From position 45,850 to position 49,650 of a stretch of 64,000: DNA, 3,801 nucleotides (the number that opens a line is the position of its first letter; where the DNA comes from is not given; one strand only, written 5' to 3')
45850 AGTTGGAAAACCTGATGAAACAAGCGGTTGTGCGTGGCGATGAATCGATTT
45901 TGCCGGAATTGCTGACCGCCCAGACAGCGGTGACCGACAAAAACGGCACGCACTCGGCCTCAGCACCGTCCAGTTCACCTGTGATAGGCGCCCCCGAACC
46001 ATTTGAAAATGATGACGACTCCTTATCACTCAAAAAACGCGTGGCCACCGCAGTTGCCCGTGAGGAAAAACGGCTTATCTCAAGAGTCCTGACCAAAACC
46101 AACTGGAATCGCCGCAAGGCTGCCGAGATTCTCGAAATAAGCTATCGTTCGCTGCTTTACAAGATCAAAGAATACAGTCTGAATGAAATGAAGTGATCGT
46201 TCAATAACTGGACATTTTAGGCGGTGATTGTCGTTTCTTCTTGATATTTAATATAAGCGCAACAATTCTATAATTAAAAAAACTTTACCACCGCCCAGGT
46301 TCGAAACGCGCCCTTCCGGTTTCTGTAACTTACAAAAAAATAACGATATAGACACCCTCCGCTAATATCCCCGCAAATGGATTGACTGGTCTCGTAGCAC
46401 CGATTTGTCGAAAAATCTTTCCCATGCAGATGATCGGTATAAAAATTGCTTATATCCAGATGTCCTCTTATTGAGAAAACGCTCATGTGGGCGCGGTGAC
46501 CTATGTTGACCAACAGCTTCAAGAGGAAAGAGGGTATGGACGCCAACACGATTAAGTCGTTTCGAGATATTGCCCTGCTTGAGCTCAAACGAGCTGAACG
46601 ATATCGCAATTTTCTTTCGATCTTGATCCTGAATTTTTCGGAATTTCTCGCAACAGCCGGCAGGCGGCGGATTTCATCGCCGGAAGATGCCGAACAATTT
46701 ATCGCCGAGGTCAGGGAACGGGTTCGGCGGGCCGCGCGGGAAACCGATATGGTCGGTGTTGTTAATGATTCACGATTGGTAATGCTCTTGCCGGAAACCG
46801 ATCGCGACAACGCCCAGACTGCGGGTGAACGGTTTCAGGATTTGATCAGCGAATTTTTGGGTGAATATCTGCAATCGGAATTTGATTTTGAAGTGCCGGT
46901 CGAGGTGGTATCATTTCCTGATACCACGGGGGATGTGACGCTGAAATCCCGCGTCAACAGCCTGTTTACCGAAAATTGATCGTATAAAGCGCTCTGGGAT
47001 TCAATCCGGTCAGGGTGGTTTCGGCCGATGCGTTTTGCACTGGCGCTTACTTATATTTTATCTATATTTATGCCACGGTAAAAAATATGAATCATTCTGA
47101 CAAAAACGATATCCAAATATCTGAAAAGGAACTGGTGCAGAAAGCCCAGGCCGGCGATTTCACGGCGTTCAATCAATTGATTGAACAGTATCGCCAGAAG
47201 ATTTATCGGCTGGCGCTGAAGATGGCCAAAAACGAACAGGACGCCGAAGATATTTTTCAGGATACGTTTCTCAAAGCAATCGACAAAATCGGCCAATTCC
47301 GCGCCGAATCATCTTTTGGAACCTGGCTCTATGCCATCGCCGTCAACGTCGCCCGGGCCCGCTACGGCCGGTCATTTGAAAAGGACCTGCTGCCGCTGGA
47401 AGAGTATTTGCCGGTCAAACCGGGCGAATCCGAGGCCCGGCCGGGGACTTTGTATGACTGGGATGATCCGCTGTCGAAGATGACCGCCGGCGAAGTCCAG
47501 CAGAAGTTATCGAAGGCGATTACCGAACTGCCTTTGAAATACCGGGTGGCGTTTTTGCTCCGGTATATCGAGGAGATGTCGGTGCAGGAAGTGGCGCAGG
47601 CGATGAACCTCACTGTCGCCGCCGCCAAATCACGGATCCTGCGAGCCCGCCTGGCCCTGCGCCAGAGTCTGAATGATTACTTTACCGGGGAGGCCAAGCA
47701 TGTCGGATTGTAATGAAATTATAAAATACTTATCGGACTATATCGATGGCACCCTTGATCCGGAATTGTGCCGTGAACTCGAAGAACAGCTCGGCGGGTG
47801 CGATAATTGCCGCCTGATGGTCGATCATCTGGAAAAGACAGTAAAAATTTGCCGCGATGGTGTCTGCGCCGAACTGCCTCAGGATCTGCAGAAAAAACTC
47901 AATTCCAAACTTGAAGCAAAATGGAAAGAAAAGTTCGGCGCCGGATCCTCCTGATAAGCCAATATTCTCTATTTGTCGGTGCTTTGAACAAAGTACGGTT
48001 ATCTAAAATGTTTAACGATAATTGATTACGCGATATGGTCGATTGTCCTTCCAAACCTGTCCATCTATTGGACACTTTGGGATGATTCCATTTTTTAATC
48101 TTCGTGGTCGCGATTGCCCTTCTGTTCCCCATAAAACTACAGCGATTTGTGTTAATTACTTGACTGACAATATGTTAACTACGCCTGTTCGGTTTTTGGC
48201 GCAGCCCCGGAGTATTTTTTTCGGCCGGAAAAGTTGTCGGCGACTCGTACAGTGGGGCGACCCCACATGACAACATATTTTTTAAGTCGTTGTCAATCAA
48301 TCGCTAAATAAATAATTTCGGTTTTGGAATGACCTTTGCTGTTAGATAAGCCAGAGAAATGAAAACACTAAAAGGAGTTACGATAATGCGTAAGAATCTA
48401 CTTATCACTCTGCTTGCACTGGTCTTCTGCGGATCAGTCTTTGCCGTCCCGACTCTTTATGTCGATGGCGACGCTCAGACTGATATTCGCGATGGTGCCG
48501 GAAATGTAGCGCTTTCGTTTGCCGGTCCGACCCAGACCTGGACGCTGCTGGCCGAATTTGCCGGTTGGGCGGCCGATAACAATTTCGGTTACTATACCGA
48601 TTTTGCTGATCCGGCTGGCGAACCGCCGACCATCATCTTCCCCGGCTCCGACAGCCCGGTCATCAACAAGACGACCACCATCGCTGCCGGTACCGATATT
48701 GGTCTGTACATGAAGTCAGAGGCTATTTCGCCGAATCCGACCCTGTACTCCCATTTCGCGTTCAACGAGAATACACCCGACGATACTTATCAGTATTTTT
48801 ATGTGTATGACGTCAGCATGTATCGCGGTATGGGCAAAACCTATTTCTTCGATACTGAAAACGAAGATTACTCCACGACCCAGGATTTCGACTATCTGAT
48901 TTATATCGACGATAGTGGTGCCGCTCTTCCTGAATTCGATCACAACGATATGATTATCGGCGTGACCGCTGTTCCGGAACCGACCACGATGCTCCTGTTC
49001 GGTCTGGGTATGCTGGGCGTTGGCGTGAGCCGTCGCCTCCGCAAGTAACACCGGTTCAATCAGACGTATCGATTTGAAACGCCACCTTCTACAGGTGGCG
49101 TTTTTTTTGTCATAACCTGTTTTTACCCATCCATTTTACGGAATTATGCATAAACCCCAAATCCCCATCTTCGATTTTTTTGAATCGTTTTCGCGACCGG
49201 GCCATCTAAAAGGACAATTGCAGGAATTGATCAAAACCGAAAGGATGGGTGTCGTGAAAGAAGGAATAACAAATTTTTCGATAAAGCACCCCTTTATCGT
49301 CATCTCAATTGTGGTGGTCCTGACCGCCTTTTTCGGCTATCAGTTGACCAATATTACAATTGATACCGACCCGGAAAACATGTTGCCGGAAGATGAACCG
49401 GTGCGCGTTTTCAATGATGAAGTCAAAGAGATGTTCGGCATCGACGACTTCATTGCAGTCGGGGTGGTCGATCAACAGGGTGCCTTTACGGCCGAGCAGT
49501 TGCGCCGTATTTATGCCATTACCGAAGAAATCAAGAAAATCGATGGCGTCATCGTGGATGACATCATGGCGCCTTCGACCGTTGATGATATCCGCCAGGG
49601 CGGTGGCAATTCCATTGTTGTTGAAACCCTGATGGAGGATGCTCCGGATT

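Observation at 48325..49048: PEP-CTERM exosortase-substrate gene behind a near-consensus sigma-54 promoter, linked to an atypical kinase/activator set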

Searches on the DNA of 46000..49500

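Call 83: search_rna_families(source=window, start=46000, end=49500, threshold=evalue, max_evalue=1)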
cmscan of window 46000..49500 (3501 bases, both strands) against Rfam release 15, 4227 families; matches with E-value up to 1: 2.
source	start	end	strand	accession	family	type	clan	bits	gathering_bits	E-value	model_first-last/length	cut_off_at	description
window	49028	49115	+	RF00519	suhB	Gene; sRNA;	CL00108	19.8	41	0.72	1-77/77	no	Makes More Granules Regulator RNA (mmgR)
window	49077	49103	-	RF02609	BSR0602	Gene; sRNA;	-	18.1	191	0.62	133-159/169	no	Brucella sRNA 0602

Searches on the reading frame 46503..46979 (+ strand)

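Call 5: search_protein_families(library=ncbifam, proteins=[window:46503-46979:+], max_evalue=0.01)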
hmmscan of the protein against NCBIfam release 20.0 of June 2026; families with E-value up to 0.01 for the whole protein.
window:46503-46979:+ (158 aa): 3 families
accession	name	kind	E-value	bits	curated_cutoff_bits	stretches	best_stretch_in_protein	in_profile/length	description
NF038266.1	diguan_SiaD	equivalog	0.0022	17.4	290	1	61-118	146-203/252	biofilm regulation diguanylate cyclase SiaD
NF007135.0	PRK09581.1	equivalog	0.0059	15.5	474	1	31-117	317-400/457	PleD family two-component system response regulator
TIGR00254.1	GGDEF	domain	0.008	15.9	37.4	0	20-135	19-132/168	diguanylate cyclase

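Call 6: search_protein_families(library=pfam, proteins=[window:46503-46979:+], max_evalue=0.01)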
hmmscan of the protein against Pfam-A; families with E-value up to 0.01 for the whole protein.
window:46503-46979:+ (158 aa): 2 families
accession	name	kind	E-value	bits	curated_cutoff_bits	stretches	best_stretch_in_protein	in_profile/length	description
PF00990.26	GGDEF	-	7.6e-06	26.2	23.8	1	61-132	53-126/161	Diguanylate cyclase, GGDEF domain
PF17853.6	GGDEF_2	-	0.00073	20.2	24.5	1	59-121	30-86/116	GGDEF-like domain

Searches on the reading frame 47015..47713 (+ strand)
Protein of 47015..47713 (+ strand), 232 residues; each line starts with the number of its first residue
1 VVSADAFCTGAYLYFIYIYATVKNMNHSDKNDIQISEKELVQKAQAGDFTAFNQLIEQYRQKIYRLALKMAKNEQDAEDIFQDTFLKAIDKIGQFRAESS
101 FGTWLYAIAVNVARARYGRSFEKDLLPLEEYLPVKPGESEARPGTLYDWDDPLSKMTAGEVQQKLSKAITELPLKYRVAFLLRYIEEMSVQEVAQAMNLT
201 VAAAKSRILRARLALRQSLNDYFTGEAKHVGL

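Call 5: search_protein_families(library=ncbifam, proteins=[window:47015-47713:+], max_evalue=0.01)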
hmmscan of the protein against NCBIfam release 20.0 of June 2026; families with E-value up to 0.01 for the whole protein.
window:47015-47713:+ (232 aa): 102 families (the best 25 are shown)
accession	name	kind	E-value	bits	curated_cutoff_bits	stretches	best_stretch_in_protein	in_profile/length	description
NF008888.0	PRK11922.1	equivalog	6.6e-45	153.5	204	1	25-222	5-199/231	RNA polymerase sigma factor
NF007223.0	PRK09641.1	equivalog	8.6e-38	130.1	209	1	37-221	5-186/187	RNA polymerase sigma factor SigW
TIGR02939.1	RpoE_Sigma70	equivalog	7.4e-36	123.9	236.15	1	36-220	6-187/190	RNA polymerase sigma factor RpoE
TIGR02948.1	SigW_bacill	equivalog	1.6e-34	119.6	243.1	1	37-221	5-186/187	RNA polymerase sigma factor SigW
NF009166.1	PRK12513.1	equivalog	2e-33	115.7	206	1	36-222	8-189/193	RNA polymerase sigma factor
NF007225.0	PRK09643.1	equivalog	1.3e-31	109.9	190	1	27-224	5-187/204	RNA polymerase sigma factor SigM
NF004113.0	PRK05602.1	equivalog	1.8e-31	109.4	208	1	24-222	19-204/211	RNA polymerase sigma factor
TIGR02937.1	sigma70-ECF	superfamily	1.3e-30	106.2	42.9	1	51-219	2-165/165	sigma-70 family RNA polymerase sigma factor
NF007216.0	PRK09638.1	equivalog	1.1e-27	96.9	194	1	35-220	3-175/180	RNA polymerase sigma factor SigY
NF009171.0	PRK12518.1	equivalog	4.3e-27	95.2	208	1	29-220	6-185/191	RNA polymerase sigma factor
TIGR02954.1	Sig70_famx3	hypoth_equivalog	6.6e-27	94.3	188.5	2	37-114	3-80/170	RNA polymerase sigma-70 factor, TIGR02954 family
TIGR02985.1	Sig70_bacteroi1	subfamily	2.3e-26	93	126.4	1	51-219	2-162/162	RNA polymerase sigma-70 factor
NF006930.0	PRK09415.1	subfamily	3.7e-26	92.1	198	1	50-221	16-177/179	RNA polymerase factor sigma C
NF009190.0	PRK12538.1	equivalog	1.7e-25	90.1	303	1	33-220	46-220/233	RNA polymerase sigma factor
NF009174.0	PRK12522.1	equivalog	1.9e-23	83.4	217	1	53-222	6-170/175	RNA polymerase sigma factor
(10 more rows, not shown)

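Call 6: search_protein_families(library=pfam, proteins=[window:47015-47713:+], max_evalue=0.01)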
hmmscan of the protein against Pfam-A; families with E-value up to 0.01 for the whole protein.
window:47015-47713:+ (232 aa): 5 families
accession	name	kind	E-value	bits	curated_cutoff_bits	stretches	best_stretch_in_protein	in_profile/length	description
PF04542.20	Sigma70_r2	-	1e-16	60.9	24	1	55-116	1-64/71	Sigma-70 region 2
PF08281.18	Sigma70_r4_2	-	2.4e-15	56.3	25.7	1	163-215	2-54/54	Sigma-70, region 4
PF12645.13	HTH_16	-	3.2e-07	30.8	22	1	39-96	2-65/65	Helix-turn-helix domain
PF04545.22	Sigma70_r4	-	8.1e-06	25.7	24.1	1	170-217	3-50/50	Sigma-70, region 4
PF07638.17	Sigma70_ECF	-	0.00013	22.4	21.1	0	39-86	6-52/185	ECF sigma factor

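Call 75: find_related_loci(query=A3, collection=metagenome_contigs, flank=5000)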
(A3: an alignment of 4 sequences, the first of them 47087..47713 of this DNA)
Query A3 (208 aa) in metagenome_contigs; peptide patterns used: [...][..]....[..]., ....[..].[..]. (x = any residue, [..] = any of these).
600 stretches matched a pattern (row limit reached: there are more); 201 encode a relative of the query (tblastn E <= 1e-3); the best 80 are kept; 80 distinct loci.
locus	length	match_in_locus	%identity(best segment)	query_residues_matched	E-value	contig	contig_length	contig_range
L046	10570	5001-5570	69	9-199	6e-83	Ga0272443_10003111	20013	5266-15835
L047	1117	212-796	58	11-205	1e-73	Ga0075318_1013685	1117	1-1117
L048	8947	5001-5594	54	1-199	3e-67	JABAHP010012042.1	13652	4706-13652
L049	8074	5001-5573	57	11-199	6e-65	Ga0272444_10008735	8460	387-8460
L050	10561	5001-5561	52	10-199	4e-62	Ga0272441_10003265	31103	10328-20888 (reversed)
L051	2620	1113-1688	53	10-199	4e-62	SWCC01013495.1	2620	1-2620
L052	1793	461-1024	51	13-201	7e-63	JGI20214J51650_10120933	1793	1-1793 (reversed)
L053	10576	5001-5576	53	11-199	9e-61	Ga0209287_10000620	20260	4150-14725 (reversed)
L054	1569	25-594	50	11-201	4e-62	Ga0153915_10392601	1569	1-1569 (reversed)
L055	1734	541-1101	51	11-199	9e-62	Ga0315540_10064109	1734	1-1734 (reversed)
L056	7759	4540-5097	49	11-199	2e-55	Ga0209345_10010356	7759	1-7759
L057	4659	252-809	45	11-199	3e-52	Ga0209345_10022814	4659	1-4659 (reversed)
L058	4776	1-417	48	57-199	4e-37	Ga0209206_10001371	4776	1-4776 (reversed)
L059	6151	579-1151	35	12-201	3e-34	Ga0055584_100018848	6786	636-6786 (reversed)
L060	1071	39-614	34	7-199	5e-34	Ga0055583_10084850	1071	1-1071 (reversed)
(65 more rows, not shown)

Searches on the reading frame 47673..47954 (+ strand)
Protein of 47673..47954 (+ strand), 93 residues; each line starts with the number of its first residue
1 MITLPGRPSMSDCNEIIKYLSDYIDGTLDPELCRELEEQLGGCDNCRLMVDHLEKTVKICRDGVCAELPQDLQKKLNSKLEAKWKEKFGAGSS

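Call 21: search_protein_families(library=pfam, proteins=[window:47673-47954:+], max_evalue=0.001)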
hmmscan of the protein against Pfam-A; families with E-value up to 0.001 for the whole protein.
window:47673-47954:+ (93 aa): 1 family
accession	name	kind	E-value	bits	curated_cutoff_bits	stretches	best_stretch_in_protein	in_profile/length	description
PF13490.11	zf-HC2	-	1.2e-11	44.8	22.2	1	13-47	1-35/35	Putative zinc-finger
